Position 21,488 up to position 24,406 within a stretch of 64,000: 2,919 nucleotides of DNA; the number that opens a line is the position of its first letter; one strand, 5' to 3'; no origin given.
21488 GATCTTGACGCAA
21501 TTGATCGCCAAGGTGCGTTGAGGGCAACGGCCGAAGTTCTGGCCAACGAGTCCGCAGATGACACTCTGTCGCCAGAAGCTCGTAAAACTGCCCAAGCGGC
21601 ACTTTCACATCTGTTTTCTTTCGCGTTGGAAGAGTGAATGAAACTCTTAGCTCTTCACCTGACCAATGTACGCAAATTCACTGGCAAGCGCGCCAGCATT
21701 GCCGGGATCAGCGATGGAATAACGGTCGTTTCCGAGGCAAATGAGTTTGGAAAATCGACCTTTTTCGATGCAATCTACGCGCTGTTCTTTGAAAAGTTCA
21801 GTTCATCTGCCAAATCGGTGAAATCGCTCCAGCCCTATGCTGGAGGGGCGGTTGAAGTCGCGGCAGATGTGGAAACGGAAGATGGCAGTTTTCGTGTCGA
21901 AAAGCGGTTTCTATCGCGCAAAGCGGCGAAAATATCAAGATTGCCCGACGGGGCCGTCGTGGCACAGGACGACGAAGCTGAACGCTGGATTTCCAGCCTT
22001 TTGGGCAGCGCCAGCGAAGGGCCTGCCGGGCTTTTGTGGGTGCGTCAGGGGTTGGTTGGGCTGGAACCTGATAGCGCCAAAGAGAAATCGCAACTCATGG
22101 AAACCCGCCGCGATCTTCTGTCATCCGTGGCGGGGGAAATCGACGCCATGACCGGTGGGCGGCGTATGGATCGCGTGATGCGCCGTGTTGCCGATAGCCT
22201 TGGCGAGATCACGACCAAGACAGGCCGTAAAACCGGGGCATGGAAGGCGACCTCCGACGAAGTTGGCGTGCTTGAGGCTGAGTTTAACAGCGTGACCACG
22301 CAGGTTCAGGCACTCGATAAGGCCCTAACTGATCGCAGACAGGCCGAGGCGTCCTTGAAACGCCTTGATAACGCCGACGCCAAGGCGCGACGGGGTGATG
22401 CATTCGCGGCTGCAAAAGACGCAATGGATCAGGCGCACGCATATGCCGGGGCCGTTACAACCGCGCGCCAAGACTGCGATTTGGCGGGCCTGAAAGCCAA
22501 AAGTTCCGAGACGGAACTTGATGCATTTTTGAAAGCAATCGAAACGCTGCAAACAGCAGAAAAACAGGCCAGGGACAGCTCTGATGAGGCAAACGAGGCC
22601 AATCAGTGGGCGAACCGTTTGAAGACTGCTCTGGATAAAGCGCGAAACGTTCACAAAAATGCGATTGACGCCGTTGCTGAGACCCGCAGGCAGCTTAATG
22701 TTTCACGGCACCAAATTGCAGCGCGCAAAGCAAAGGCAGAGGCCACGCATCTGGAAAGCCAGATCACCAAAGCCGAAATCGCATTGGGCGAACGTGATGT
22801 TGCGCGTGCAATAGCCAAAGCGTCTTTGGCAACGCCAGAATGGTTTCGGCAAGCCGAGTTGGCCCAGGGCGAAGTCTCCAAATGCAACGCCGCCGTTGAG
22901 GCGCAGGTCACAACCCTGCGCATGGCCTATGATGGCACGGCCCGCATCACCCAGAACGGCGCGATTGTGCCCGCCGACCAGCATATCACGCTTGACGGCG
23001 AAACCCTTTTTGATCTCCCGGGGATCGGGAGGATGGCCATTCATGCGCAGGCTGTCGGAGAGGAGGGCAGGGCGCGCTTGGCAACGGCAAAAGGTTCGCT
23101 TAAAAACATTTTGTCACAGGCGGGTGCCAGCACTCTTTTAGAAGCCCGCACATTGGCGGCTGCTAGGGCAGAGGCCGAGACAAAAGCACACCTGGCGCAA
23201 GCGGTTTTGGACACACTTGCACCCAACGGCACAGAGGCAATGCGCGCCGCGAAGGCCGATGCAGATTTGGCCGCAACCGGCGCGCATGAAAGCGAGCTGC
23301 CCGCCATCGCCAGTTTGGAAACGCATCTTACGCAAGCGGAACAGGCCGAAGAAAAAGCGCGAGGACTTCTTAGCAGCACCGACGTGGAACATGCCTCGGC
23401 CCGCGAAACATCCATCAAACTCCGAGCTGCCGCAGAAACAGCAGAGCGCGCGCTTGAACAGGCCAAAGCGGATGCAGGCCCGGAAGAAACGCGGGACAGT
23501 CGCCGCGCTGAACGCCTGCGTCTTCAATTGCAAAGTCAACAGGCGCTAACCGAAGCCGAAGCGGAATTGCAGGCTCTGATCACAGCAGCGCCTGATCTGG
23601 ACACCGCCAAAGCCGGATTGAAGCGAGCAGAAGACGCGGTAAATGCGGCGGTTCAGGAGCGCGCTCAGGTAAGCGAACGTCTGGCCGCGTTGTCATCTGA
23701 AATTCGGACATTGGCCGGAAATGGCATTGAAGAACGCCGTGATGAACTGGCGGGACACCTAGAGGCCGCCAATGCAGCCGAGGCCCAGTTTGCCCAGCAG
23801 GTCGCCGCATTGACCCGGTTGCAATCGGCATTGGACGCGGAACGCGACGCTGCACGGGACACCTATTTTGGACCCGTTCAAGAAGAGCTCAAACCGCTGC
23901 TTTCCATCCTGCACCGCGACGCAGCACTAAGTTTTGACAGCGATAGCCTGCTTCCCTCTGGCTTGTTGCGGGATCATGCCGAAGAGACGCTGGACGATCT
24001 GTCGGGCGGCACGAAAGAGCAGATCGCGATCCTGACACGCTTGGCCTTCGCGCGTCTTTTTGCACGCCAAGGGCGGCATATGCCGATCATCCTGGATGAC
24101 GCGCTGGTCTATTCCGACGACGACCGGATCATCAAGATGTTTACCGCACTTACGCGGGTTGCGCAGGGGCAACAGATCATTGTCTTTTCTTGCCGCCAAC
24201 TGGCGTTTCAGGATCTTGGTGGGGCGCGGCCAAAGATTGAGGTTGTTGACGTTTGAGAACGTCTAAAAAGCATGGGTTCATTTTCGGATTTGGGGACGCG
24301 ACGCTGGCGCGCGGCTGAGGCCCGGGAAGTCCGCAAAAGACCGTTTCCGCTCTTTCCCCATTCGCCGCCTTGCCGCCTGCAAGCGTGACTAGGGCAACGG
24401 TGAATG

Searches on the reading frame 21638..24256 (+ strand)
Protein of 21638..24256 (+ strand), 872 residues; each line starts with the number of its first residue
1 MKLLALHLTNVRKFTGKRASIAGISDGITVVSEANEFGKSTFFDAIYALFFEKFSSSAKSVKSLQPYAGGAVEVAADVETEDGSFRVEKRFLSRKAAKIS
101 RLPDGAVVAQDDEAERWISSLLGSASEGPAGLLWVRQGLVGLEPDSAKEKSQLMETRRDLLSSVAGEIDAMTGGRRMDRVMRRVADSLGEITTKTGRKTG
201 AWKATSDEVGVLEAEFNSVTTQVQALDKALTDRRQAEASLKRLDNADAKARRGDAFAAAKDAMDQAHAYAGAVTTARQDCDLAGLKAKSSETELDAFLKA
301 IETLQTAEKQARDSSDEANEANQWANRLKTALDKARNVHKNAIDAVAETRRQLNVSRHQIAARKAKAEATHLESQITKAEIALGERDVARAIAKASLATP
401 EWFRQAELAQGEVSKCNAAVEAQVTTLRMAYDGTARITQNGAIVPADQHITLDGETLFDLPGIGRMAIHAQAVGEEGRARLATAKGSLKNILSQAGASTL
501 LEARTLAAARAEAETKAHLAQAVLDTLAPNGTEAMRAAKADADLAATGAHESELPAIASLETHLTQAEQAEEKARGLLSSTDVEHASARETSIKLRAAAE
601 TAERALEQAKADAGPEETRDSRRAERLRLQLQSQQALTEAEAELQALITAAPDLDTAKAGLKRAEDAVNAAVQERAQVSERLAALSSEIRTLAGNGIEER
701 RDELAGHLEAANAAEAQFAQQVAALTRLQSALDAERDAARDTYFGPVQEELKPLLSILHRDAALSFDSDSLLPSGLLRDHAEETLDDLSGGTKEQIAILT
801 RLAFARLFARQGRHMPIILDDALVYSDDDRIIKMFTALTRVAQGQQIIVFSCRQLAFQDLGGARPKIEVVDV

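Call 70: list_cluster_members(proteins=[window:21638-24256:+, window:39334-41529:+, window:47776-49794:-, window:53487-55685:-, window:59607-61385:-])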
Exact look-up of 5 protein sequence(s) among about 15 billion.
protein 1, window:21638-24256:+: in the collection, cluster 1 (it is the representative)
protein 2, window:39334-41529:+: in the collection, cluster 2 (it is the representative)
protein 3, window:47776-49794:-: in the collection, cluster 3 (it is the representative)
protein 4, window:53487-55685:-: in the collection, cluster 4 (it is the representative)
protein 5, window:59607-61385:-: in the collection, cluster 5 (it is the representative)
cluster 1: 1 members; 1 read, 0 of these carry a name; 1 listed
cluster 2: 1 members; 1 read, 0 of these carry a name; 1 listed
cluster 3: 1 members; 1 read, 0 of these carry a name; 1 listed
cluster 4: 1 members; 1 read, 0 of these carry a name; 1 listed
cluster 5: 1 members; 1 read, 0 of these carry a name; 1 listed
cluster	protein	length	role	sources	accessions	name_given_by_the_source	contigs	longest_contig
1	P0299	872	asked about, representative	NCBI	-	-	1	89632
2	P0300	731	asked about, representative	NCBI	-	-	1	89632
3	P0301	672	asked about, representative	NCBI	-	-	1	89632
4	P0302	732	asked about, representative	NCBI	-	-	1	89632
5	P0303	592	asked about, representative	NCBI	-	-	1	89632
